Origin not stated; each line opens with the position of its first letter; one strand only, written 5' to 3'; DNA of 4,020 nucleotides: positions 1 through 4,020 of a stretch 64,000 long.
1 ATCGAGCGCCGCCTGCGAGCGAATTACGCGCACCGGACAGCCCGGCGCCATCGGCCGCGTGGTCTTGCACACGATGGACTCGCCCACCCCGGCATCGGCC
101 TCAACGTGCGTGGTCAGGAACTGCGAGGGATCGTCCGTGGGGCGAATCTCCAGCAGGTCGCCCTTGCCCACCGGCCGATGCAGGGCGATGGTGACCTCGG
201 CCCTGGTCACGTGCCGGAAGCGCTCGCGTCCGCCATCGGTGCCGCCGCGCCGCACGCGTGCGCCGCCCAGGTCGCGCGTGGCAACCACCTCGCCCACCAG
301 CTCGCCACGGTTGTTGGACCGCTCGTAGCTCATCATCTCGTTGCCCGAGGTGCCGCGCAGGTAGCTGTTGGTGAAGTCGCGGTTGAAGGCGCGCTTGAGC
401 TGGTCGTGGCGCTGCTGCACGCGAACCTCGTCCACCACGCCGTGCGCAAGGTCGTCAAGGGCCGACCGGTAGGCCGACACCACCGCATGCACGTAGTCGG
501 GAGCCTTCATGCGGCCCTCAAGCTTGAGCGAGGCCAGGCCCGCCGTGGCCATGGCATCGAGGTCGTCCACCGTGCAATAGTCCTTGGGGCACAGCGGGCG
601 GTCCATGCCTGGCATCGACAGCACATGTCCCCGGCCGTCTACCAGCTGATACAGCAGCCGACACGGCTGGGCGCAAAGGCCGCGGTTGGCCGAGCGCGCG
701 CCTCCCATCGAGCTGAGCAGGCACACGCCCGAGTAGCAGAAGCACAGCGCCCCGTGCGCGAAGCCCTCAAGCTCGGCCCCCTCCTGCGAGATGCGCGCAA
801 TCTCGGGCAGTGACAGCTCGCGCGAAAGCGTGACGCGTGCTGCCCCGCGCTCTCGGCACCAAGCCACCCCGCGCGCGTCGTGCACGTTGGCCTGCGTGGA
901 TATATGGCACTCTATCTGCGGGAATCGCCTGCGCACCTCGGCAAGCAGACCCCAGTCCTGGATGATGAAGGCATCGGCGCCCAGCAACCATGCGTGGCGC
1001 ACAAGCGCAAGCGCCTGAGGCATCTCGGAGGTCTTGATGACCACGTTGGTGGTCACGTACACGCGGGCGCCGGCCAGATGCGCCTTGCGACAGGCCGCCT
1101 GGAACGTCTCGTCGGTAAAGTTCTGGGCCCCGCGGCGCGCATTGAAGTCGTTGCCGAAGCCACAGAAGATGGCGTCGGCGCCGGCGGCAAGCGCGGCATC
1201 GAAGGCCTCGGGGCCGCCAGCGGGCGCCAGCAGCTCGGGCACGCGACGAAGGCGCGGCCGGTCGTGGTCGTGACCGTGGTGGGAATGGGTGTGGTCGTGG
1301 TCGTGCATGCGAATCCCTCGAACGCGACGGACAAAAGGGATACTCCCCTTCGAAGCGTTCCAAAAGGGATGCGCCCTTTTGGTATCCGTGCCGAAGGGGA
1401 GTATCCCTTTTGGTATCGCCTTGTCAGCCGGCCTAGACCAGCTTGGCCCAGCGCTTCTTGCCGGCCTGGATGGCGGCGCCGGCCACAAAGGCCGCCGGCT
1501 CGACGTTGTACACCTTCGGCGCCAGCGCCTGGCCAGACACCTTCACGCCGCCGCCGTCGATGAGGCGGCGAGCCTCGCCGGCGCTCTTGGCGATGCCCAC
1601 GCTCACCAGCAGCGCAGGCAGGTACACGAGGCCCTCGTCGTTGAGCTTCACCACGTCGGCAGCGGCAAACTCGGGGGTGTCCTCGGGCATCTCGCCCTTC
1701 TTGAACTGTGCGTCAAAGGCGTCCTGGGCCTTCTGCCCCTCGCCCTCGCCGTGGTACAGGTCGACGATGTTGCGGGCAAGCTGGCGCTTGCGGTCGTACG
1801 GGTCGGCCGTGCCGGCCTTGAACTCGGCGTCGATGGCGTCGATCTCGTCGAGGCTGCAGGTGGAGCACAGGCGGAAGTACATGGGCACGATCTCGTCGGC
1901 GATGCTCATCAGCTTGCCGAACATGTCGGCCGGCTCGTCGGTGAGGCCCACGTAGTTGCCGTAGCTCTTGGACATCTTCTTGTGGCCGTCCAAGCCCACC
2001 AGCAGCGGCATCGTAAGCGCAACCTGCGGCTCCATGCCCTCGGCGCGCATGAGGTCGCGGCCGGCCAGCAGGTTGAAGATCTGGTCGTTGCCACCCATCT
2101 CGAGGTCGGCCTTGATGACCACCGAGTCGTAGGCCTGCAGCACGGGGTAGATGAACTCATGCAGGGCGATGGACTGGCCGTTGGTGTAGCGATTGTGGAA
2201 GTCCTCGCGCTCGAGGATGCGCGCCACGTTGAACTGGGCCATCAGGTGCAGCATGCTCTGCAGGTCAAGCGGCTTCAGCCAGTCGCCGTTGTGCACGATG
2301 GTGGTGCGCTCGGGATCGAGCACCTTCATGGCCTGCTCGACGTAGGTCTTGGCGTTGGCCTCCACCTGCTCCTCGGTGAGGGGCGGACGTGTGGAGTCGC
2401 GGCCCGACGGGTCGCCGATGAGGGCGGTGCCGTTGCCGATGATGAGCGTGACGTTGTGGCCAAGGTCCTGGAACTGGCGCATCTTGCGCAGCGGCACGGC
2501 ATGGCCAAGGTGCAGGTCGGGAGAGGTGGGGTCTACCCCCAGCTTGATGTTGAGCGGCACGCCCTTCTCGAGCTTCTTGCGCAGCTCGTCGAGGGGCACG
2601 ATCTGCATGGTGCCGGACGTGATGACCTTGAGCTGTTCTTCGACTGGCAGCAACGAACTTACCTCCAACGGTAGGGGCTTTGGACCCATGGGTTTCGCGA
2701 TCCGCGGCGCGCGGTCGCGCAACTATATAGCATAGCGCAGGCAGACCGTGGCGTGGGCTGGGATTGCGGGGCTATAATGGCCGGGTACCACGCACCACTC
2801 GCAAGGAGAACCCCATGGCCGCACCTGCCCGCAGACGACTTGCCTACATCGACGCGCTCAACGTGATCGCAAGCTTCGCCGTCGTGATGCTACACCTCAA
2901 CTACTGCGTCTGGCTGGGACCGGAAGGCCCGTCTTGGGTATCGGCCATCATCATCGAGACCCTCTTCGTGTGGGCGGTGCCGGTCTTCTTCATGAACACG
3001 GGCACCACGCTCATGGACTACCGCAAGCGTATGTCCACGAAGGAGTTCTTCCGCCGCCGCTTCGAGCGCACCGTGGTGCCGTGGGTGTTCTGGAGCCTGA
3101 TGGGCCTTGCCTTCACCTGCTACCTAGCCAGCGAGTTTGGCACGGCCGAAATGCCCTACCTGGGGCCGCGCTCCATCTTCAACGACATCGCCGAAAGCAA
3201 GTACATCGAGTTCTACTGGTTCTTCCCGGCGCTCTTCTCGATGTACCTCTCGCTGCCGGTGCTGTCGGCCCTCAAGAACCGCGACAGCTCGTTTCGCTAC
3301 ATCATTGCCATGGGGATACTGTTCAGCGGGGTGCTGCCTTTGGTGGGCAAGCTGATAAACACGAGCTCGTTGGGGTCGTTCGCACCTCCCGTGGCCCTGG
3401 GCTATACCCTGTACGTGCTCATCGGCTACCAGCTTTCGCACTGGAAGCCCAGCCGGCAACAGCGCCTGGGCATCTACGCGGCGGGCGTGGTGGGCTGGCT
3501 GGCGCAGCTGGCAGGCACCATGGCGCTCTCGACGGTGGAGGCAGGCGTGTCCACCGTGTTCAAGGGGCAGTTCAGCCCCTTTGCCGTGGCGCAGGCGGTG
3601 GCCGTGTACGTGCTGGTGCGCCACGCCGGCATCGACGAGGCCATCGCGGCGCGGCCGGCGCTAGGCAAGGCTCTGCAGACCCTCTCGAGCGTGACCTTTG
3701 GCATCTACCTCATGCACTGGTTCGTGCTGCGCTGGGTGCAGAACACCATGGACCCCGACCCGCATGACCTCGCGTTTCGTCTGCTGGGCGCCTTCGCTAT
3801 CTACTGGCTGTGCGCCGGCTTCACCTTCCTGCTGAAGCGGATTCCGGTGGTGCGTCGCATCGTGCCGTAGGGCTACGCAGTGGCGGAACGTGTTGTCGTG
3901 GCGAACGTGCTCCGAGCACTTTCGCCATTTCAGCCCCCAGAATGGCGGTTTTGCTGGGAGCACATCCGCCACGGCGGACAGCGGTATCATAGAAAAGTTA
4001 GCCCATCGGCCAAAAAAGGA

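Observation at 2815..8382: Phosphonate cassette predicted to make nucleotide-activated 2-hydroxyethylphosphonate rather than 2-AEP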

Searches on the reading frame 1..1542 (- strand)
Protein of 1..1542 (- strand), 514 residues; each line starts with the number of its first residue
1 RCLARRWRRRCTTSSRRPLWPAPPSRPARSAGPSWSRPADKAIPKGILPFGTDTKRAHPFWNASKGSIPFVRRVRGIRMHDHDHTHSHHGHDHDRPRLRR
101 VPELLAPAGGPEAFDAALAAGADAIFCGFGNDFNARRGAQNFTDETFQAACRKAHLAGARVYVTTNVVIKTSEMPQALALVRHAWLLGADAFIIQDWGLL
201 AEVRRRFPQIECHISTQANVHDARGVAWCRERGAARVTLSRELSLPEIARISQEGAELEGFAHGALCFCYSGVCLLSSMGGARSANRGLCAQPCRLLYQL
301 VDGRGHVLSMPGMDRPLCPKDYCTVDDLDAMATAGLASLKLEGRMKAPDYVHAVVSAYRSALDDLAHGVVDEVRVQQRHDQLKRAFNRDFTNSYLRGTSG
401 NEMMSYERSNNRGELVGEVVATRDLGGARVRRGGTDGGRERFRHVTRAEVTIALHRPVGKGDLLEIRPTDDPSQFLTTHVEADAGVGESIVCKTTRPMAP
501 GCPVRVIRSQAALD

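Call 51: search_protein_families(library=ncbifam, proteins=[window:1-1542:-], max_evalue=0.00001)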
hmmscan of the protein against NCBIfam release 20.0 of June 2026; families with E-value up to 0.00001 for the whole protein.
window:1-1542:- (514 aa): 4 families
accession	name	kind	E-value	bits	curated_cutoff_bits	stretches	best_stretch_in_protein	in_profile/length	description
NF011996.0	PRK15452.1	equivalog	4.2e-59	200.5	534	2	101-304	4-208/449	prephenate-dependent tRNA uridine(34) hydroxylase TrhP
NF047963.1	quinone_UbiU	equivalog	1.6e-47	162.3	440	2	103-298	2-201/331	ubiquinone anaerobic biosynthesis protein UbiU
NF047965.1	quinone_UbiV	equivalog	5.4e-08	32.7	275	1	141-400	43-290/292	ubiquinone anaerobic biosynthesis protein UbiV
NF011991.0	PRK15447.1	equivalog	2.8e-07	30.2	283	1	141-404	44-299/302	U32 family peptidase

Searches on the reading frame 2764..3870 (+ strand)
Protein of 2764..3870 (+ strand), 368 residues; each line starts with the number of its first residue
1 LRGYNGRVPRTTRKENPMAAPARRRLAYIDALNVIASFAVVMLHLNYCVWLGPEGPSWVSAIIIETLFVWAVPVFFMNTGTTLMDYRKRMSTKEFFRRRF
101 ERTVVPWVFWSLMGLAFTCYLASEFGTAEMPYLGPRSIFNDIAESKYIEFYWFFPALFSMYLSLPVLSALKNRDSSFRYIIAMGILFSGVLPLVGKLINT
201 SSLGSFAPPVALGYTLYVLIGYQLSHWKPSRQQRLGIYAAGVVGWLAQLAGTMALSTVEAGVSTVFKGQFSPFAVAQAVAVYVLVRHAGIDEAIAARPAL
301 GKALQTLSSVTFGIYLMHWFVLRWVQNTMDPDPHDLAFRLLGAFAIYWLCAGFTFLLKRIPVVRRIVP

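Call 4: search_protein_families(library=pfam, proteins=[window:2764-3870:+], max_evalue=0.001)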
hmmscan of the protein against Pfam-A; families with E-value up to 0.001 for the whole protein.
window:2764-3870:+ (368 aa): 1 family
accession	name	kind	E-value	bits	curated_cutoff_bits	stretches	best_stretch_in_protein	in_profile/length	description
PF01757.29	Acyl_transf_3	-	1.5e-31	110.1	31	1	27-351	2-322/326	Acyltransferase domain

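Call 5: search_protein_families(library=ncbifam, proteins=[window:2764-3870:+], max_evalue=0.001)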
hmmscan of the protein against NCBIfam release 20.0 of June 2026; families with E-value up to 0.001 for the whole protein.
window:2764-3870:+ (368 aa): 0 families
